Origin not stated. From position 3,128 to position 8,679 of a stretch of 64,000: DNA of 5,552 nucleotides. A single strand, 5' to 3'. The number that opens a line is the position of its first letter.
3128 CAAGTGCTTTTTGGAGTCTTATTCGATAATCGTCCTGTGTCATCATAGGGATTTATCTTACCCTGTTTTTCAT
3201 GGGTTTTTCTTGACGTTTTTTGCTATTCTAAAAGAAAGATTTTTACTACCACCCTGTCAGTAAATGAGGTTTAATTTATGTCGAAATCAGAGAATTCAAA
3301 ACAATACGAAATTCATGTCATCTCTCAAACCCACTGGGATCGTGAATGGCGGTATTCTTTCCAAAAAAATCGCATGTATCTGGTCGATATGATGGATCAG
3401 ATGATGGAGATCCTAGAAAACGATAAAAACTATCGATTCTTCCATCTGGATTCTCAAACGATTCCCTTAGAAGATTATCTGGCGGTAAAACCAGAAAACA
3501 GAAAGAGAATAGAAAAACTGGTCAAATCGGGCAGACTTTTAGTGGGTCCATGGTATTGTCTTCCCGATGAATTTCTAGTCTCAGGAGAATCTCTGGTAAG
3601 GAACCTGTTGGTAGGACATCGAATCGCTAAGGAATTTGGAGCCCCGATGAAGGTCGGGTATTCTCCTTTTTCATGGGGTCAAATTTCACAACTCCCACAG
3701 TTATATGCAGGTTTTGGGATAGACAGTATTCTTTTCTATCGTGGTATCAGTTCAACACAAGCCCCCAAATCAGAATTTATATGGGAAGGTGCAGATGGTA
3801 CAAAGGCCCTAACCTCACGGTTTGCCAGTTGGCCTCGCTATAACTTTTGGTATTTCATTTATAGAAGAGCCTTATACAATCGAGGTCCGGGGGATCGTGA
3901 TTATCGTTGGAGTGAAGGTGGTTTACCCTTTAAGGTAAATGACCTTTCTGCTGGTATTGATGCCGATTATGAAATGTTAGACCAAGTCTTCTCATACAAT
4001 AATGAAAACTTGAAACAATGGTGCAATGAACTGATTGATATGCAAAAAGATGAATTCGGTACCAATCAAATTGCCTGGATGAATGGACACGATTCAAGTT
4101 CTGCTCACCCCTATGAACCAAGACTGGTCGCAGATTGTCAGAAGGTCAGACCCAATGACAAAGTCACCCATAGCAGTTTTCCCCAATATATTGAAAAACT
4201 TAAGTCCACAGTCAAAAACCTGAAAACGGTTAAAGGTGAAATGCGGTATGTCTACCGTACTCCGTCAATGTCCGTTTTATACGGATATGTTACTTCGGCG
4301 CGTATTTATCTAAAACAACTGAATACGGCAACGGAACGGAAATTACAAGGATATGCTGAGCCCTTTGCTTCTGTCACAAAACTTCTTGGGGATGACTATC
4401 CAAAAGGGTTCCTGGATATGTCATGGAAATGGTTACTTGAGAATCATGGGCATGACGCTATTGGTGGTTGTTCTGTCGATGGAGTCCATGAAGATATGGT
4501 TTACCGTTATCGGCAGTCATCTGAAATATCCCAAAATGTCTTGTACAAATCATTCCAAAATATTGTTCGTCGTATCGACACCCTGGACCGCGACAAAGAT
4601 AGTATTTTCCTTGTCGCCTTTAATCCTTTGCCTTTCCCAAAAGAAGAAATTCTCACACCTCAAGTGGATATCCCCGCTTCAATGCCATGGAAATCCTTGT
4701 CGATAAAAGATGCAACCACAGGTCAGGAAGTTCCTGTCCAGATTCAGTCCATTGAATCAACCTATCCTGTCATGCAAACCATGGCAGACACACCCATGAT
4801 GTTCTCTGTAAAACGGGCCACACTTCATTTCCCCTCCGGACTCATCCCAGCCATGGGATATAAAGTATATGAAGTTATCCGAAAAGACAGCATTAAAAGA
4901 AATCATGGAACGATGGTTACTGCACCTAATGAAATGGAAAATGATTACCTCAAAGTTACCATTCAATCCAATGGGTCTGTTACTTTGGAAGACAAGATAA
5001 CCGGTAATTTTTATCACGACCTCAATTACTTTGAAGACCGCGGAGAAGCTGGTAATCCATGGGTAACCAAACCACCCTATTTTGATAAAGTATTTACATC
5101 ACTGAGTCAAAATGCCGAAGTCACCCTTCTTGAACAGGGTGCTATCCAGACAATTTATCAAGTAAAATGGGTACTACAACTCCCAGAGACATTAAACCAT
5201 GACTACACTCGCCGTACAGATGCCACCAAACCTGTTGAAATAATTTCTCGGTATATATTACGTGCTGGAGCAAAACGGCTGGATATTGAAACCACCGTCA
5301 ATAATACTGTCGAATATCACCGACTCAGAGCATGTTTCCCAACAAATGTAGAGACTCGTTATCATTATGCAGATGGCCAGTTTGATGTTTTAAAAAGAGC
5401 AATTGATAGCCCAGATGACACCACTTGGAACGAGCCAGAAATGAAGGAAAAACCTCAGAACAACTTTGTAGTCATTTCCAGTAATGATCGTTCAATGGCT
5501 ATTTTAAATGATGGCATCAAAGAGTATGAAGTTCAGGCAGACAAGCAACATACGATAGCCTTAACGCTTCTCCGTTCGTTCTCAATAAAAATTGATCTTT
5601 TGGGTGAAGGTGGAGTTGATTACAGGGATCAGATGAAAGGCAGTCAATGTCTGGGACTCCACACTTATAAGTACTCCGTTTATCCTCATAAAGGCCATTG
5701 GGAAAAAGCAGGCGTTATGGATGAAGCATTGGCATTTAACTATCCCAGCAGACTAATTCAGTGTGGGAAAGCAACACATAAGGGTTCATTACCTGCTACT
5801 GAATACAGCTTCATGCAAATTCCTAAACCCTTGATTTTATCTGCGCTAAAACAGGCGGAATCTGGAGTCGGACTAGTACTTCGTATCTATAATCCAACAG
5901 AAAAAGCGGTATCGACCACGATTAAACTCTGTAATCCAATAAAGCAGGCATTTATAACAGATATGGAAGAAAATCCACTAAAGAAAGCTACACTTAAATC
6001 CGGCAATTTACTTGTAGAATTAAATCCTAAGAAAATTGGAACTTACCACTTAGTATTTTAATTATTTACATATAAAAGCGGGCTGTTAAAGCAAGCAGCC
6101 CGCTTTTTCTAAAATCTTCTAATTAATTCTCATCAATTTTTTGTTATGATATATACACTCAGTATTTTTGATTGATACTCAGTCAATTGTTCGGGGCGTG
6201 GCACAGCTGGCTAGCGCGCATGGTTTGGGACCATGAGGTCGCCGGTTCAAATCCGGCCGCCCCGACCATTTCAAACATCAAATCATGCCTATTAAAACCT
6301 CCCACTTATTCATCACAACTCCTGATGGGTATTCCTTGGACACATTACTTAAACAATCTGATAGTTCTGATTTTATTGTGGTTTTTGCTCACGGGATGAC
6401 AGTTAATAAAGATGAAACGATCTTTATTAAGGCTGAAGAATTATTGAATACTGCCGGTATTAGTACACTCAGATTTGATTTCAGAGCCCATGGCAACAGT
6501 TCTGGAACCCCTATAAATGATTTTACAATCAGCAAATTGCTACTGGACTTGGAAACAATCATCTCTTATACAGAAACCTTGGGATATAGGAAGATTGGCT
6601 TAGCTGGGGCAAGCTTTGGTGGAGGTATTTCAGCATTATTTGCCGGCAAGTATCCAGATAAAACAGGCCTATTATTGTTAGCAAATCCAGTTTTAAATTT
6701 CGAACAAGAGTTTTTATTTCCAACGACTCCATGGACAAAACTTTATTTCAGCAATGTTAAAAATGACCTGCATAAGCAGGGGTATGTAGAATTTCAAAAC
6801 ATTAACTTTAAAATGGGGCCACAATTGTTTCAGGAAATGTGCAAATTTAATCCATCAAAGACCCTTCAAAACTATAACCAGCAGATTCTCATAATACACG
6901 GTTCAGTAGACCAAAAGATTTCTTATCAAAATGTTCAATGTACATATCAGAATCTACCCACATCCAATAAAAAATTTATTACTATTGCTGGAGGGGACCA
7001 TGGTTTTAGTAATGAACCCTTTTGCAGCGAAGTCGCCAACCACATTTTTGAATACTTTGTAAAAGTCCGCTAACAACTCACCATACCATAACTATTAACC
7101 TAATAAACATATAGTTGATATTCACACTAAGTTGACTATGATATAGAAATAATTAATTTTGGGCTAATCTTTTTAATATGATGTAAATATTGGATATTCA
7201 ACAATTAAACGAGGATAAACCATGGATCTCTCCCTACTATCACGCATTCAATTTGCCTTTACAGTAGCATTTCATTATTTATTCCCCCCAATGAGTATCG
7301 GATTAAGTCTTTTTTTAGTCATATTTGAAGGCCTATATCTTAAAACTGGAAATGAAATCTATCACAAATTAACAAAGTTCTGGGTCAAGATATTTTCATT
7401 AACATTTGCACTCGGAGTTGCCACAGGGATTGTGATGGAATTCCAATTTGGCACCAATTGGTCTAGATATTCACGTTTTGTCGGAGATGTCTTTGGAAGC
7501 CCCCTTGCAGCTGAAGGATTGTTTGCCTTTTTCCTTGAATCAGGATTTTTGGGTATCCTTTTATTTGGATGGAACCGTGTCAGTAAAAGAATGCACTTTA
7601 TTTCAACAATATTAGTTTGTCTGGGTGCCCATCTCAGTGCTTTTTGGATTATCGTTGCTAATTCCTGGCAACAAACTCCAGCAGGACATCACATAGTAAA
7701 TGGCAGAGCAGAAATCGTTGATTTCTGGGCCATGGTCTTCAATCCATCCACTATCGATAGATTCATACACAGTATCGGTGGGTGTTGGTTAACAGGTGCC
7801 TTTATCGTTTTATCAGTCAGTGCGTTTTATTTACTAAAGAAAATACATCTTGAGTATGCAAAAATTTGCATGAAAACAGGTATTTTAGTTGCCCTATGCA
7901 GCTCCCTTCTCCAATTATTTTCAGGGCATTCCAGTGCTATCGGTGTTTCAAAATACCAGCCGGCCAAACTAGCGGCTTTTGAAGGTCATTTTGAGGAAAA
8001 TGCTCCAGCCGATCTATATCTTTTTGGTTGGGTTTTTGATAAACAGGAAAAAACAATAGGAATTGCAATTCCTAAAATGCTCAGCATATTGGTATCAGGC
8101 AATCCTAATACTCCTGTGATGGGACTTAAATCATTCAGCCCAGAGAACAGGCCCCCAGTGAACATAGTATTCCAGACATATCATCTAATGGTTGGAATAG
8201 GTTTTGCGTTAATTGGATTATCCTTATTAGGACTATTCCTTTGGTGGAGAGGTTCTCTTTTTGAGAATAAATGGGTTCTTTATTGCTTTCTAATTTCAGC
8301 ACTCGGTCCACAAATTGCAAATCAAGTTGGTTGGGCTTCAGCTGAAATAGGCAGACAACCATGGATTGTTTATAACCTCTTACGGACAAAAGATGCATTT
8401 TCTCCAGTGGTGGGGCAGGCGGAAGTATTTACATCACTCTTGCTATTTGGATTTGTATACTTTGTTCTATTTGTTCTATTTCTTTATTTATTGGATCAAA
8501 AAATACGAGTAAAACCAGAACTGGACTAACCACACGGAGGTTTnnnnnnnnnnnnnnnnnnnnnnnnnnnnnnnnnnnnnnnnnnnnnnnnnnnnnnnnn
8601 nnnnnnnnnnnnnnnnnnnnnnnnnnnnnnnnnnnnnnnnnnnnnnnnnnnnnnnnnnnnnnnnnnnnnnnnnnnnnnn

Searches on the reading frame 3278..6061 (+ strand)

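Call 46: search_protein_families(library=pfam, proteins=[window:3278-6061:+], max_evalue=0.00001)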
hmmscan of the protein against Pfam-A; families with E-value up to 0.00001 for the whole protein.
window:3278-6061:+ (927 aa): 4 families
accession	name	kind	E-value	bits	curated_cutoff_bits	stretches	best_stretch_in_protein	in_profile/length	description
PF01074.27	Glyco_hydro_38N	-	9.2e-37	127.3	25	1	12-312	2-258/270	Glycosyl hydrolases family 38 N-terminal domain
PF07748.19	Glyco_hydro_38C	-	4e-21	76.7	25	1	553-768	1-200/206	Glycosyl hydrolases family 38 C-terminal domain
PF09261.16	Alpha-mann_mid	-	1.6e-12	47.8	31.1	1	336-428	5-95/96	Alpha mannosidase middle domain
PF17677.7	Glyco_hydro38C2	-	3.7e-11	43.4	22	1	852-923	2-72/72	Glycosyl hydrolases family 38 C-terminal beta sandwich domain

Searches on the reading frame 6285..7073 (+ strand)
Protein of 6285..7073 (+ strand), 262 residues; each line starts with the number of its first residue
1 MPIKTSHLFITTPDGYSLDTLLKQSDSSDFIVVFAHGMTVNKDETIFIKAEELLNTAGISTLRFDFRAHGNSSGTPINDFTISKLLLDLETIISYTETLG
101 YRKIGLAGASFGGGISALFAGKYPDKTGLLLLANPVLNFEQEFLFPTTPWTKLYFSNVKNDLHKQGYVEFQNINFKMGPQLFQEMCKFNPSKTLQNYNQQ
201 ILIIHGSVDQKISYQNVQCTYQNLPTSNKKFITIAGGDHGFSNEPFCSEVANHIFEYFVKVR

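Call 46: search_protein_families(library=pfam, proteins=[window:6285-7073:+], max_evalue=0.00001)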
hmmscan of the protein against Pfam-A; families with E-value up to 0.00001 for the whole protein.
window:6285-7073:+ (262 aa): 5 families
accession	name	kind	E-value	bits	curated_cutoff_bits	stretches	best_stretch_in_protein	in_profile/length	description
PF12146.15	Hydrolase_4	-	7.7e-18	65.1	27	1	29-168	4-139/239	Serine aminopeptidase, S33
PF00561.26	Abhydrolase_1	-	7.7e-15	55.7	25.8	1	32-152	3-124/245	alpha/beta hydrolase fold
PF00326.27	Peptidase_S9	-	1e-09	38.6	22.6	1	100-260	62-208/213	Prolyl oligopeptidase family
PF20408.4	Abhydrolase_11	-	1.9e-08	34.7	27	0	30-137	3-110/193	Alpha/beta hydrolase domain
PF12697.13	Abhydrolase_6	-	3.5e-06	28.3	26.3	1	32-141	1-100/217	Alpha/beta hydrolase family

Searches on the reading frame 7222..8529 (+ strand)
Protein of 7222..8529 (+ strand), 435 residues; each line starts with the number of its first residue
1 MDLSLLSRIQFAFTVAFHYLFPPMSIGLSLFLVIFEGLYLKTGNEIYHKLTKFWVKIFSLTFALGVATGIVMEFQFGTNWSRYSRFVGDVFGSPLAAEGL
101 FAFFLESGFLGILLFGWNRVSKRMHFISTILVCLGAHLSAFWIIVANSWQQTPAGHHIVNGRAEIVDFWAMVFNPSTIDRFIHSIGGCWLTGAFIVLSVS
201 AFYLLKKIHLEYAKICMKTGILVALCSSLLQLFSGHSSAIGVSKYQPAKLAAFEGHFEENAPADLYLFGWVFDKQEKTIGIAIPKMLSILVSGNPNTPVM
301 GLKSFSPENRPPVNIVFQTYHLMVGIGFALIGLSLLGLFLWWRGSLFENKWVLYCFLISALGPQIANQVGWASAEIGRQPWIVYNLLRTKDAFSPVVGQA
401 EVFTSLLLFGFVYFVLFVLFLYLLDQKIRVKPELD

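Call 46: search_protein_families(library=pfam, proteins=[window:7222-8529:+], max_evalue=0.00001)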
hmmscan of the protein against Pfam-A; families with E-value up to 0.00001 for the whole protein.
window:7222-8529:+ (435 aa): 1 family
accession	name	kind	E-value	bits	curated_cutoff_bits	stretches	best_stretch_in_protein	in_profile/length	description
PF01654.22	Cyt_bd_oxida_I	-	4.7e-166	552.9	26.2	1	6-431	1-417/418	Cytochrome bd terminal oxidase subunit I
